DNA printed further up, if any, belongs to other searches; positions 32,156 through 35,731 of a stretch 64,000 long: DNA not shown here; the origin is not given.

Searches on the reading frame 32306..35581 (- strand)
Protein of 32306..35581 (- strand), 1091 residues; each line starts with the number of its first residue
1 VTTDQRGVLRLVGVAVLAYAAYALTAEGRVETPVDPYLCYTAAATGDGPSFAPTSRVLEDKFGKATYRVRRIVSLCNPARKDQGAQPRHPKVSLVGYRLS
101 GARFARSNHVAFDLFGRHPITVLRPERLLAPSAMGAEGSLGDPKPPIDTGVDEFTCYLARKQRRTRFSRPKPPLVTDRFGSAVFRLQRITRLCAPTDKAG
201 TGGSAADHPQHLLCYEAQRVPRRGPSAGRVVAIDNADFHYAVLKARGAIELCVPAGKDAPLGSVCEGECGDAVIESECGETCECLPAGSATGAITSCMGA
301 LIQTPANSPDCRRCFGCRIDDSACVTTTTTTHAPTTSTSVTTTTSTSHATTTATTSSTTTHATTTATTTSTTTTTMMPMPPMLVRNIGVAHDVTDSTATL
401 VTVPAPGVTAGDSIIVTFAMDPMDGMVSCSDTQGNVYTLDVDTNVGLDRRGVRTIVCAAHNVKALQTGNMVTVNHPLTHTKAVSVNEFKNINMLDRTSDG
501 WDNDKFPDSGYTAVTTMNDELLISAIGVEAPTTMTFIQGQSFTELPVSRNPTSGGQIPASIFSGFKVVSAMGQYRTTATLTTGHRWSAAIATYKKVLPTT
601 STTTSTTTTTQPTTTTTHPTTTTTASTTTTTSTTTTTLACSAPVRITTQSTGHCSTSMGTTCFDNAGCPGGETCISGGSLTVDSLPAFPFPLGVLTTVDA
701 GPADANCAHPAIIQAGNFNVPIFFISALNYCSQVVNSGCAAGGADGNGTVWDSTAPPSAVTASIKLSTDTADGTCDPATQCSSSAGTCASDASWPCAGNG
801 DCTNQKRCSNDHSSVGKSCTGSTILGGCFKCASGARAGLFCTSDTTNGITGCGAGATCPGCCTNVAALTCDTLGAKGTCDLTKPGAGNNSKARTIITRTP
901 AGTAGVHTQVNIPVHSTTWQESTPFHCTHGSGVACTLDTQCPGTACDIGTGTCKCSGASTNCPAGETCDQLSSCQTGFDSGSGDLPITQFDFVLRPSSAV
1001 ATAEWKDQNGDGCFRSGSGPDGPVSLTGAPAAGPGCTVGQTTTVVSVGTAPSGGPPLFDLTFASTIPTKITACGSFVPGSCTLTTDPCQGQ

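Call 10: search_protein_families(library=pfam, proteins=[window:32306-35581:-], max_evalue=0.01)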
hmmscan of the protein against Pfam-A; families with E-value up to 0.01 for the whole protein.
window:32306-35581:- (1091 aa): 0 families

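Call 35: find_homologous_proteins(query=window:32306-35581:-)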
Query window:32306-35581:- (1091 aa): 31 proteins with E <= 0.001 among 8000 candidates.
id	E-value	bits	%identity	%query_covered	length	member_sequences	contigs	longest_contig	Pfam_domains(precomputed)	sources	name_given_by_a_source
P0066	2.7e-192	660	53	31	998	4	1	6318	-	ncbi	-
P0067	1.1e-158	548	52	19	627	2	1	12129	-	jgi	jgi:hypothetical protein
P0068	9.7e-153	529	42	19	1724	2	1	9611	PF00200.29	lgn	-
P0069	2.2e-36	143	39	21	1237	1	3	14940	PF13715.13,PF04151.22,PF01833.31,PF14686.13,PF13620.13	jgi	jgi:YD repeat-containing protein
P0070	9.0e-32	128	30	30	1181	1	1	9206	PF00200.29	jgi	jgi:hypothetical protein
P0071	4.1e-20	90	32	20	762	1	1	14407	PF24907.1,PF24247.2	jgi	jgi:hypothetical protein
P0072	1.4e-17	81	36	21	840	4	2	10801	PF23416.2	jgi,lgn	jgi:hypothetical protein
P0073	8.6e-17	79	32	24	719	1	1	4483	PF24247.2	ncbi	-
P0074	1.7e-15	74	34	20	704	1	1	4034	PF02369.23,PF24247.2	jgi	jgi:hypothetical protein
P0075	1.8e-15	74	32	20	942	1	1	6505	PF24247.2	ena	-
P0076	3.6e-15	73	34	20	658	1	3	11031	PF24247.2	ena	-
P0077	5.1e-15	73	31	21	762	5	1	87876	PF00526.24,PF24247.2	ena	-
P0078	1.0e-14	72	33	21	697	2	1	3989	PF24247.2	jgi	jgi:hypothetical protein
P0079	1.6e-13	68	28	26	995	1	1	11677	PF01436.28,PF08450.19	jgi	jgi:uncharacterized repeat protein (TIGR01451 family)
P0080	2.0e-13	67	31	18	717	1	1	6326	PF00526.24,PF24247.2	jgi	jgi:hypothetical protein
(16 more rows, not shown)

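Call 36: find_encoding_contigs(protein=P0066, flank=8000, max_places=3)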
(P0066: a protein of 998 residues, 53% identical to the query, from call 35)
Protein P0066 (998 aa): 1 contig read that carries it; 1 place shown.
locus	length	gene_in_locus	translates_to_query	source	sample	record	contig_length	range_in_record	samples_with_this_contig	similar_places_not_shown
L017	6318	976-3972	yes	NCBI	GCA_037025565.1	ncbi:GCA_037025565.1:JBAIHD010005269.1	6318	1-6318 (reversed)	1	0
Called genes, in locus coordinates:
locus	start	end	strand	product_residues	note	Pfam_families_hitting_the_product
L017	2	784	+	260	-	?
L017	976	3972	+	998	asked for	-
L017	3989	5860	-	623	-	PF06980:DUF1302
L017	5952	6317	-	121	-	?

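Call 37: find_encoding_contigs(protein=P0067, flank=8000, max_places=3)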
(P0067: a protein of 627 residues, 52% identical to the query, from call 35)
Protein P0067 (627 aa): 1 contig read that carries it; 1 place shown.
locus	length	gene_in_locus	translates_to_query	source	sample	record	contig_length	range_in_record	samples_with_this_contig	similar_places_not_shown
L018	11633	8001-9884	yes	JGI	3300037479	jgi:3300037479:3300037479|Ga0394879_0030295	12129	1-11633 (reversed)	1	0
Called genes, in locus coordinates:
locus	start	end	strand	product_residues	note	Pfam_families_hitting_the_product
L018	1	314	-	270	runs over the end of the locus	?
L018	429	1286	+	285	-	PF00296:Bac_luciferase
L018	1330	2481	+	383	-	PF04339:FemAB_like, PF13480:Acetyltransf_6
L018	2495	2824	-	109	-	PF05685:Uma2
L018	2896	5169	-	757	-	PF02861:Clp_N, PF00004:AAA, PF17871:AAA_lid_9, PF00158:Sigma54_activat (weak), PF00004:AAA, PF07724:AAA_2, PF07728:AAA_5, PF10431:ClpB_D2-small, +5 more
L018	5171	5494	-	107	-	PF02617:ClpS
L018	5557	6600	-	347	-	PF11136:DUF2889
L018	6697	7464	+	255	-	PF00106:adh_short, PF01370:Epimerase (weak), PF08659:KR, PF13561:adh_short_C2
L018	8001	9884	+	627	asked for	-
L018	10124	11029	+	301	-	PF02826:2-Hacid_dh_C (weak), PF03446:NAD_binding_2, PF03807:F420_oxidored, PF14833:NAD_binding_11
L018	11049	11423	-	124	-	PF02627:CMD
